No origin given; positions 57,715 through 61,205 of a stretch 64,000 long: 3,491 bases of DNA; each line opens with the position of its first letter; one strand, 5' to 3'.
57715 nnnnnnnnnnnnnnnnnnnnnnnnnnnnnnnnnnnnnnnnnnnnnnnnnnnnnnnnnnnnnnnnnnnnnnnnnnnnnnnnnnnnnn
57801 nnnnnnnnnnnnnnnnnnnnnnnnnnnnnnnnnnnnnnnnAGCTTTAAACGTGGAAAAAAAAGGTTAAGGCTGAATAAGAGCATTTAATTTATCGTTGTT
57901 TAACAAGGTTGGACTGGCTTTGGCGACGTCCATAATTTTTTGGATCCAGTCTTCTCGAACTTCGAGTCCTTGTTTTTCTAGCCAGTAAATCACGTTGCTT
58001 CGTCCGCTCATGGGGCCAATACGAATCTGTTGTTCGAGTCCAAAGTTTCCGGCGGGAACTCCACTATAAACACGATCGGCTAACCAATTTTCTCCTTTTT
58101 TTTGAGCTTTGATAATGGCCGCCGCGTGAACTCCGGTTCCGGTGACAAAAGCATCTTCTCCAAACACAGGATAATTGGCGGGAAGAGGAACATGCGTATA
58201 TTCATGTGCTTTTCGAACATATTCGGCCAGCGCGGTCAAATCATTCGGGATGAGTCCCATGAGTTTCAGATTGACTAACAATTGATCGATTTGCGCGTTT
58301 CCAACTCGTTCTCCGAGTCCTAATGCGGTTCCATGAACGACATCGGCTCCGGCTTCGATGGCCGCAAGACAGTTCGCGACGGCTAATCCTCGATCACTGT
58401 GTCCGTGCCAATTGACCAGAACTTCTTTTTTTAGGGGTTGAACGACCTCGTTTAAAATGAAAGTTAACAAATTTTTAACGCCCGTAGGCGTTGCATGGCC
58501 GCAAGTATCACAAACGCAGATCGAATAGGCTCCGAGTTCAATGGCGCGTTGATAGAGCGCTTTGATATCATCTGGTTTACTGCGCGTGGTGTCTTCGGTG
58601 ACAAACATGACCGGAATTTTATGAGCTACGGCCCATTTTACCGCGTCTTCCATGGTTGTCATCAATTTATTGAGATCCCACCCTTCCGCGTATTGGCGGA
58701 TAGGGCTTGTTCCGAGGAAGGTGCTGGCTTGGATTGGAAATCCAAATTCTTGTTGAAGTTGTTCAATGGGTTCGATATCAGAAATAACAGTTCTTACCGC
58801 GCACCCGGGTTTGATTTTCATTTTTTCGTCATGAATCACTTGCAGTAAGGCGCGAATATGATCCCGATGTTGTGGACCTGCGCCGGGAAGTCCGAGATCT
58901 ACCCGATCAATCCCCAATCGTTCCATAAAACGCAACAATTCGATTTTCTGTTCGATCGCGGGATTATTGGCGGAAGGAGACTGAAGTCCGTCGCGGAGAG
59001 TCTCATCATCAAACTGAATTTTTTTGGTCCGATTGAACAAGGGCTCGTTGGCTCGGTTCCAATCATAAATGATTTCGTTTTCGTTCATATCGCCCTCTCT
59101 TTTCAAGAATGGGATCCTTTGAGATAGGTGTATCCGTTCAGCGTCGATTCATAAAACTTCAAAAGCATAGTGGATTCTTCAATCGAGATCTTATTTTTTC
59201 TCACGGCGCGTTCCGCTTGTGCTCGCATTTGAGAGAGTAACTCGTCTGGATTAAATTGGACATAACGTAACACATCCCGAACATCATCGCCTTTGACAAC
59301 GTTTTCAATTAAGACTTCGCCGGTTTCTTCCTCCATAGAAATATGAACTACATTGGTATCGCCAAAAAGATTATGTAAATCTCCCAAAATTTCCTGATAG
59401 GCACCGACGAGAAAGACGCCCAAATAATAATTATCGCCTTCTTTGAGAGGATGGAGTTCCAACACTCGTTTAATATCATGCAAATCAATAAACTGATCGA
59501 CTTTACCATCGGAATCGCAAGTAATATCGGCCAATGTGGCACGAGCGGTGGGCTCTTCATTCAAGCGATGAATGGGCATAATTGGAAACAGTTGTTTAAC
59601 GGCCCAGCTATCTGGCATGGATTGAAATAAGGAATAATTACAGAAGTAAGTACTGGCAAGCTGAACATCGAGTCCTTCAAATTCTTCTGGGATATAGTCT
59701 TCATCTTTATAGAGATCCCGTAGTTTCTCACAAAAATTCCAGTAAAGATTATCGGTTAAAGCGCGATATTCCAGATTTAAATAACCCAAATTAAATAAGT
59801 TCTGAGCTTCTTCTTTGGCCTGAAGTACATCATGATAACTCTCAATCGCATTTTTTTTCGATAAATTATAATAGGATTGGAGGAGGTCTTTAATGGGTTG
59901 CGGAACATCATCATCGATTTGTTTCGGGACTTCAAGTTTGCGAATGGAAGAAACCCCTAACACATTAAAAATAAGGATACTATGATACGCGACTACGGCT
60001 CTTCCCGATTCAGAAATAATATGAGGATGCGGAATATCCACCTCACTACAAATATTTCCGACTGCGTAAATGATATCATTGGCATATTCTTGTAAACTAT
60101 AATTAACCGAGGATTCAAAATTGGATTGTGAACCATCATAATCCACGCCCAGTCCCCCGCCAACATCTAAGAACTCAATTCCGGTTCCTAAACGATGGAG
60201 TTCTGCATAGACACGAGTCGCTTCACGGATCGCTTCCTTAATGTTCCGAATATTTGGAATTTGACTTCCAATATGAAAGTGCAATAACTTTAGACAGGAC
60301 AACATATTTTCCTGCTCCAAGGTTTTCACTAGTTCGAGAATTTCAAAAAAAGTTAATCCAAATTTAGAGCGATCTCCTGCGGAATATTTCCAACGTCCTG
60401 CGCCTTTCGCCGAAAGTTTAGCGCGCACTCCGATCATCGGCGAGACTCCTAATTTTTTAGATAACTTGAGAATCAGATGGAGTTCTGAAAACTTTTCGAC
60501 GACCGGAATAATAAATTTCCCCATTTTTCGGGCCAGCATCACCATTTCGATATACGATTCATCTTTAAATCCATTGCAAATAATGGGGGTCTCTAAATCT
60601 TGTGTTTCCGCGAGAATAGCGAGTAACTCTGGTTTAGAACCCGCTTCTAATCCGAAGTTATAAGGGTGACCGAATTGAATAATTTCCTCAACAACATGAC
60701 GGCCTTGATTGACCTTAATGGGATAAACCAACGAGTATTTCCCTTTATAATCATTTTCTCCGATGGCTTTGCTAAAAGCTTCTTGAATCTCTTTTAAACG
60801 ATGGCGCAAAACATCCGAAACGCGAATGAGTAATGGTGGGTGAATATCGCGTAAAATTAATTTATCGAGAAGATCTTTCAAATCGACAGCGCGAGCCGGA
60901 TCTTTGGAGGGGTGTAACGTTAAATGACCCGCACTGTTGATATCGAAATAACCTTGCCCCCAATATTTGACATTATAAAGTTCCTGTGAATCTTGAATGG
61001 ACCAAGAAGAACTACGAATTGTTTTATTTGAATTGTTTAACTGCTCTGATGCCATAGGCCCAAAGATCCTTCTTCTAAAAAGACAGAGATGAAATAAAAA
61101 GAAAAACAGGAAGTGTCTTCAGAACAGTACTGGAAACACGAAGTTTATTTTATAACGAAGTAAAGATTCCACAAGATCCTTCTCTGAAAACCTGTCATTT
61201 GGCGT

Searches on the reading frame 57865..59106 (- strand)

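Call 71: search_protein_families(library=pfam, proteins=[window:57865-59106:-], max_evalue=0.00001)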
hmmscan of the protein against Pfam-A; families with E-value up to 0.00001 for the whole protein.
window:57865-59106:- (413 aa): 1 family
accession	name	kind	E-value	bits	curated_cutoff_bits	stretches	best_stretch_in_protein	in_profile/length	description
PF00682.25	HMGL-like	-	1.7e-45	155.9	29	1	30-285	2-244/260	HMGL-like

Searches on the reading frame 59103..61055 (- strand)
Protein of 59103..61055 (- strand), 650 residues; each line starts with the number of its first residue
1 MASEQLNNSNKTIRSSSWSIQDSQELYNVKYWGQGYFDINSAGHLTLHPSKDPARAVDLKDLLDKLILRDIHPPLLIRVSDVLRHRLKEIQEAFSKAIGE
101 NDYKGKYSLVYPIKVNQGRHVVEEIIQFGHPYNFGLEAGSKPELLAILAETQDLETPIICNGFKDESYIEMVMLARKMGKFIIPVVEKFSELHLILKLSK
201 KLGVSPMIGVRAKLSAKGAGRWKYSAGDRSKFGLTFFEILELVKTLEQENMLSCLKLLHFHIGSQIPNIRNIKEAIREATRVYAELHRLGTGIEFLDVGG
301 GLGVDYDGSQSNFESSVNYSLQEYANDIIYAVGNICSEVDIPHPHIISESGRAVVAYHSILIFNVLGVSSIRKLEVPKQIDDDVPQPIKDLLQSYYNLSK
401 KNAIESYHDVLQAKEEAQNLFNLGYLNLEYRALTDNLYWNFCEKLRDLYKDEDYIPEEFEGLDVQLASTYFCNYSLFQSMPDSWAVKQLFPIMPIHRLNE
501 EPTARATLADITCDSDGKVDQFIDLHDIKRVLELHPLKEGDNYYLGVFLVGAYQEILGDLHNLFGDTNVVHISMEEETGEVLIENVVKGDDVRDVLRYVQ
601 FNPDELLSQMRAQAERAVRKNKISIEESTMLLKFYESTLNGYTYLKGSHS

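Call 71: search_protein_families(library=pfam, proteins=[window:59103-61055:-], max_evalue=0.00001)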
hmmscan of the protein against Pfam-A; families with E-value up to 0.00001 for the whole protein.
window:59103-61055:- (650 aa): 3 families
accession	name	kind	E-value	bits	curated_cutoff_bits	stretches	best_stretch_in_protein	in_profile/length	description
PF02784.22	Orn_Arg_deC_N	-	2.2e-41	142.3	23.4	1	94-356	8-247/247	Pyridoxal-dependent decarboxylase, pyridoxal binding domain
PF17810.6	Arg_decarb_HB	-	7.4e-24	84.3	23.3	1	381-462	1-83/84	Arginine decarboxylase helical bundle domain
PF17944.6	Arg_decarbox_C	-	3.5e-18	66.3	23.3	1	592-645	1-51/51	Arginine decarboxylase C-terminal helical extension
